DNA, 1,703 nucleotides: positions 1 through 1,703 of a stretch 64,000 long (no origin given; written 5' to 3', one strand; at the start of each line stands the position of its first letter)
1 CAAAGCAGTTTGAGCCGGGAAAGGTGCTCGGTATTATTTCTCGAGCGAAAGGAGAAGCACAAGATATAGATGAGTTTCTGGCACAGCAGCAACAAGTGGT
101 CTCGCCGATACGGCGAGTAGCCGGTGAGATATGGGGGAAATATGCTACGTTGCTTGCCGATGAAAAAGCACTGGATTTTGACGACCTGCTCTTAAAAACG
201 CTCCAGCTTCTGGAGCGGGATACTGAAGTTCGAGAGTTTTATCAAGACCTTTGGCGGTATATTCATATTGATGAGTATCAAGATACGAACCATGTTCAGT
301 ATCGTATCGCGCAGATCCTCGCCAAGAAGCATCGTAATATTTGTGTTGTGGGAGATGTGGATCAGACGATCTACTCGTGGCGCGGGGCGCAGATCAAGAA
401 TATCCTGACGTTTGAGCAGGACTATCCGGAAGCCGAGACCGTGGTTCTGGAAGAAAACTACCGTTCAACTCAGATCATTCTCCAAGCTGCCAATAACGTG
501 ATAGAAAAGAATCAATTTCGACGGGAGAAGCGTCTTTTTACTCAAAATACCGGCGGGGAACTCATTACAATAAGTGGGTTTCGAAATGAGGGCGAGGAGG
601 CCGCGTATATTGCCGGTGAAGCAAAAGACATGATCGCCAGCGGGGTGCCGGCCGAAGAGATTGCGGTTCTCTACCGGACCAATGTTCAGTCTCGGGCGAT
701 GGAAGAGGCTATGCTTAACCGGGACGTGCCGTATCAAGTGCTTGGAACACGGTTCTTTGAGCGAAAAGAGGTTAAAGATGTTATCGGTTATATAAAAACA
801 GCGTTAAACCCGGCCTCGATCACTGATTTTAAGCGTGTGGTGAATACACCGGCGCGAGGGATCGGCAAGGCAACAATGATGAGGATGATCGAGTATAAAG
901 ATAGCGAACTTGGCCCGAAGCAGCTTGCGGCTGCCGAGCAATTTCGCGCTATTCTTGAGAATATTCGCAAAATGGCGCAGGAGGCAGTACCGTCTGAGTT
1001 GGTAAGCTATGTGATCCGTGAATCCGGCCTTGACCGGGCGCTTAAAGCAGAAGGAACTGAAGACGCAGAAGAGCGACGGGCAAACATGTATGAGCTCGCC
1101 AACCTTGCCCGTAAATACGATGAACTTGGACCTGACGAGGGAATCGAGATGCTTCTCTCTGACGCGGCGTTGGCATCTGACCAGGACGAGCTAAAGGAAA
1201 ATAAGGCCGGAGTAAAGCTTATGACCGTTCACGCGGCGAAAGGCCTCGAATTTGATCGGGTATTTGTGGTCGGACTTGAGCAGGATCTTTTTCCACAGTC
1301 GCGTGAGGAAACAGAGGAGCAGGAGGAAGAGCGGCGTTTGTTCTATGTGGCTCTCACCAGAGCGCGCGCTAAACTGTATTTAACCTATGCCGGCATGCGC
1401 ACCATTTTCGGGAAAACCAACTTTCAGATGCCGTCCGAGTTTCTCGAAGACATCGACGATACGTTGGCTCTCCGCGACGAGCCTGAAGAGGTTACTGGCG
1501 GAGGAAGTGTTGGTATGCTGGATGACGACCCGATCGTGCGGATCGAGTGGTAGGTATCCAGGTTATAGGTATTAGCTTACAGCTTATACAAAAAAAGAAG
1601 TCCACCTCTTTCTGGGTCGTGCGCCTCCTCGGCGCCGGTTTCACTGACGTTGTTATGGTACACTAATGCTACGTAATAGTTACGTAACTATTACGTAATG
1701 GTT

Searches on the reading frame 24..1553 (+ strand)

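Call 11: search_protein_families(library=pfam, proteins=[window:24-1553:+])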
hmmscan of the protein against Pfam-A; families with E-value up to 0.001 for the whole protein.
window:24-1553:+ (509 aa): 6 families
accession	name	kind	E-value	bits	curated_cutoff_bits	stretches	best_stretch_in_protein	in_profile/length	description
PF13361.12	UvrD_C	-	7.3e-69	233.3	25.6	1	140-456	1-348/350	UvrD-like helicase C-terminal domain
PF00580.27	UvrD-helicase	-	6.8e-39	134.6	23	1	6-135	143-271/271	UvrD/REP helicase N-terminal domain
PF13538.12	UvrD_C_2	-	5e-12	45.9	27.4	1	399-454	4-52/52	UvrD-like helicase C-terminal domain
PF01443.25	Viral_helicase1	-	1.2e-07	32.2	21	1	377-453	162-226/228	Viral superfamily 1 RNA helicase core domain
PF13245.12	AAA_19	-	1.1e-06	29.3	25.1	1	68-118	84-132/134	AAA domain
PF13087.12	AAA_12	-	0.00018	21.6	27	0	391-453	133-190/195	AAA domain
